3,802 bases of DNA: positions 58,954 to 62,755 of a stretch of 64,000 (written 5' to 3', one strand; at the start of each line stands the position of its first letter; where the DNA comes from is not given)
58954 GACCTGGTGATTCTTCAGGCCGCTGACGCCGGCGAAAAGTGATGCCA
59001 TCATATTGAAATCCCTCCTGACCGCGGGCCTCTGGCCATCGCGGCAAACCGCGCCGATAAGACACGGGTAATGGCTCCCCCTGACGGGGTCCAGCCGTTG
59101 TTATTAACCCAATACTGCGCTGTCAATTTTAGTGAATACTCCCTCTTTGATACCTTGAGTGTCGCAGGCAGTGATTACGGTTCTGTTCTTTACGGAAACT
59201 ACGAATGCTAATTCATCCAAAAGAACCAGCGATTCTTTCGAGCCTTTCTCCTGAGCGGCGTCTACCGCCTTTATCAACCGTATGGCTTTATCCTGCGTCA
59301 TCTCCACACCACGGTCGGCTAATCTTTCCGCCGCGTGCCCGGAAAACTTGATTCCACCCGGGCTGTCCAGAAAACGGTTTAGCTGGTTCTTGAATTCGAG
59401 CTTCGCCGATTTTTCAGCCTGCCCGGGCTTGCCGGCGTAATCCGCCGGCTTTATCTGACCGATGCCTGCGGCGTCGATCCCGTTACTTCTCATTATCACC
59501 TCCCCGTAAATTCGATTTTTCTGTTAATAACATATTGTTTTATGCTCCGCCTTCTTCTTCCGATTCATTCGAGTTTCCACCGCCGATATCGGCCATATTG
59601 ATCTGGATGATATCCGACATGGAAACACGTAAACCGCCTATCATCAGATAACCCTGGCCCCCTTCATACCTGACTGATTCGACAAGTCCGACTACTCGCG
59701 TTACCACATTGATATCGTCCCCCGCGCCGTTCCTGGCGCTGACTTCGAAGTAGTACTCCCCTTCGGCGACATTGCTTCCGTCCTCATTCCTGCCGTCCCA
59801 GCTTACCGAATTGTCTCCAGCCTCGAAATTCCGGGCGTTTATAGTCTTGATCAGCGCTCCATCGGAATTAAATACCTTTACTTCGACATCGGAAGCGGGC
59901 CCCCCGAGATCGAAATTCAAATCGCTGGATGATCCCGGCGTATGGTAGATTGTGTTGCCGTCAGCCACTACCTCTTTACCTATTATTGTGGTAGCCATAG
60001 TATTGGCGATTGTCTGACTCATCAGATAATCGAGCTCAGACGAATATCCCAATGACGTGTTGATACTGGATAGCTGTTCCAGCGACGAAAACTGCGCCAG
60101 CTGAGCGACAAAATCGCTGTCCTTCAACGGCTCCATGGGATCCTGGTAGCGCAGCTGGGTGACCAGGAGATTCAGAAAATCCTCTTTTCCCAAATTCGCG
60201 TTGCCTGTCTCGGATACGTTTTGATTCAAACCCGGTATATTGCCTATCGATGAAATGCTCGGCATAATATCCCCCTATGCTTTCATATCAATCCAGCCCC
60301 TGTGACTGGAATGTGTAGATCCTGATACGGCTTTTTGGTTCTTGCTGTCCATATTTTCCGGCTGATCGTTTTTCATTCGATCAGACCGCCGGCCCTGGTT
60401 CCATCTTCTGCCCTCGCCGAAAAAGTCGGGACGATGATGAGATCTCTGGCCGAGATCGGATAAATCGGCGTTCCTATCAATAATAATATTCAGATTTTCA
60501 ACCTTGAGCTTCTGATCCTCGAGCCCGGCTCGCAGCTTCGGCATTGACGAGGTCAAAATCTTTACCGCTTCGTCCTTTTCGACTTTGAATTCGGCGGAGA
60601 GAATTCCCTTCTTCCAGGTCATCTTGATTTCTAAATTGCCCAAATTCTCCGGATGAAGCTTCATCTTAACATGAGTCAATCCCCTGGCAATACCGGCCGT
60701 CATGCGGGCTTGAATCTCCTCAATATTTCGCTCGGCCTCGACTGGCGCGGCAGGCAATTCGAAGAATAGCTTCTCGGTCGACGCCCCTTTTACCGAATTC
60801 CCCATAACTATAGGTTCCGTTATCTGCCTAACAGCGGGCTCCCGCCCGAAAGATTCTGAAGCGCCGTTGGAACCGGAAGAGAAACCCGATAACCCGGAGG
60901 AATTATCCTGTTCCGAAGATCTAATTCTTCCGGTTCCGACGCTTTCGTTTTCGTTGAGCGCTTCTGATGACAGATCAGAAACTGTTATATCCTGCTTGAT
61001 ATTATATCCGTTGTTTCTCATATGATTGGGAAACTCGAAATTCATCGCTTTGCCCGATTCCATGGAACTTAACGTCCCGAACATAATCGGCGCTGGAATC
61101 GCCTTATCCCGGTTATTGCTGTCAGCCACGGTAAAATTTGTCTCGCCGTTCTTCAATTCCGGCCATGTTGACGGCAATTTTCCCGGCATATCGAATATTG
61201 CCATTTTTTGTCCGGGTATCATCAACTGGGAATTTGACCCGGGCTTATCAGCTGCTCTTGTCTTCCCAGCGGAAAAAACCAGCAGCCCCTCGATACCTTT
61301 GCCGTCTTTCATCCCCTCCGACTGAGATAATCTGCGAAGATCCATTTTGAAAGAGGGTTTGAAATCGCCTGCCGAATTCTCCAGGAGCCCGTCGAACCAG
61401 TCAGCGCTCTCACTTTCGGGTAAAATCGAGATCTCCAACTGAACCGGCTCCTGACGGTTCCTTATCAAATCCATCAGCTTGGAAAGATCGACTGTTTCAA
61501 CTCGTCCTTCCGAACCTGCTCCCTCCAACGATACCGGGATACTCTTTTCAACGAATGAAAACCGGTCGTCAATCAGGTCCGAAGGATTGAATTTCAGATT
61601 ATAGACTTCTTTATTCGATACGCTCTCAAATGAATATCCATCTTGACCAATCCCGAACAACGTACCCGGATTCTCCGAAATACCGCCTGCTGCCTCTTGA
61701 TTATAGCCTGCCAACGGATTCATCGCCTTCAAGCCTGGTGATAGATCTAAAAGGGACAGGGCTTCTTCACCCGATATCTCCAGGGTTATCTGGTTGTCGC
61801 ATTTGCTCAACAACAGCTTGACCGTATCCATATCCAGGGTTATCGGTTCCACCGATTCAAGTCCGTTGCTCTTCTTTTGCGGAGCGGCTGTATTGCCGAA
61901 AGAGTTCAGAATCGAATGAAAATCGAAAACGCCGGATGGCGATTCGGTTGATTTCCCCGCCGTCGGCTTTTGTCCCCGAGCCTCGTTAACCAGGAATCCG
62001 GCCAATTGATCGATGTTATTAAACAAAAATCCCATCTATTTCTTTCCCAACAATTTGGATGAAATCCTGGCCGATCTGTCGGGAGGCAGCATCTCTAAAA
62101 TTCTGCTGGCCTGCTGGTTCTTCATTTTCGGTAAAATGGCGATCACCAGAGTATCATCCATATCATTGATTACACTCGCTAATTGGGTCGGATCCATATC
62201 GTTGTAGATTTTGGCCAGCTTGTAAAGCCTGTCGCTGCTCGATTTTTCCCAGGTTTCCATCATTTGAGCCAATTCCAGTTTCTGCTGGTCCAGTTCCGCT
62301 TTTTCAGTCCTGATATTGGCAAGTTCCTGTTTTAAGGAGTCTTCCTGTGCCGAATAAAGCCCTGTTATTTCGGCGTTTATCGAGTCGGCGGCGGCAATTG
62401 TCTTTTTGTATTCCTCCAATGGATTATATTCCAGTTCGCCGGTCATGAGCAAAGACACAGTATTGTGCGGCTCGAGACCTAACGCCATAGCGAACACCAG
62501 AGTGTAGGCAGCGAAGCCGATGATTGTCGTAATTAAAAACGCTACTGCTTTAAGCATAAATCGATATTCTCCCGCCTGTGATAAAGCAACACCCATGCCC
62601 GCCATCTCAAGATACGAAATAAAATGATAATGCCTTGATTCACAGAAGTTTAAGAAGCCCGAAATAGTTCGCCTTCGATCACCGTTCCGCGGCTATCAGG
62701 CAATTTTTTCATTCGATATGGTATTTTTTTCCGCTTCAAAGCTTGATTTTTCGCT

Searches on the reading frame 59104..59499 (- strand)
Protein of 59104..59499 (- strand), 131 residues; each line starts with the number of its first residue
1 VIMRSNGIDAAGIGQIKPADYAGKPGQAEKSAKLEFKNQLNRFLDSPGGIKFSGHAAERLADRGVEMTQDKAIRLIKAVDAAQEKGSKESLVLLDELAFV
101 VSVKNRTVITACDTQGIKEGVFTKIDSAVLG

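Call 8: search_protein_families(library=pfam, proteins=[window:59104-59499:-], max_evalue=0.01)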
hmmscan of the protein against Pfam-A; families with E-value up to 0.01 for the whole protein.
window:59104-59499:- (131 aa): 1 family
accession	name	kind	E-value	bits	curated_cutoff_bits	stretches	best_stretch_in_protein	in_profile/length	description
PF12611.13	Flagellar_put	-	3.4e-08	33.5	21.1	1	107-130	1-24/24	Putative flagellar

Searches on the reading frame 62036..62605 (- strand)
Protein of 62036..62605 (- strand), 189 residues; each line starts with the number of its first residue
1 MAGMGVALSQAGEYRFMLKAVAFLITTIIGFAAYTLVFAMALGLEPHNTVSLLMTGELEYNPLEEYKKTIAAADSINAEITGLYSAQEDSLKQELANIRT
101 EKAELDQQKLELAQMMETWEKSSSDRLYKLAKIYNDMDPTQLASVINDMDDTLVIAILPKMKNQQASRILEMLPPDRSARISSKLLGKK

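Call 8: search_protein_families(library=pfam, proteins=[window:62036-62605:-], max_evalue=0.01)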
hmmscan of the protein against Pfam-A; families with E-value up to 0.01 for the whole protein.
window:62036-62605:- (189 aa): 2 families
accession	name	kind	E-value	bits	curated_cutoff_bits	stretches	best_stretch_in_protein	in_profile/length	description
PF03448.22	MgtE_N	-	4.8e-06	27.5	25.9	1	131-181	31-81/102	MgtE intracellular N domain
PF14841.11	FliG_M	-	0.0021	18.7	25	1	139-183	1-45/76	FliG middle domain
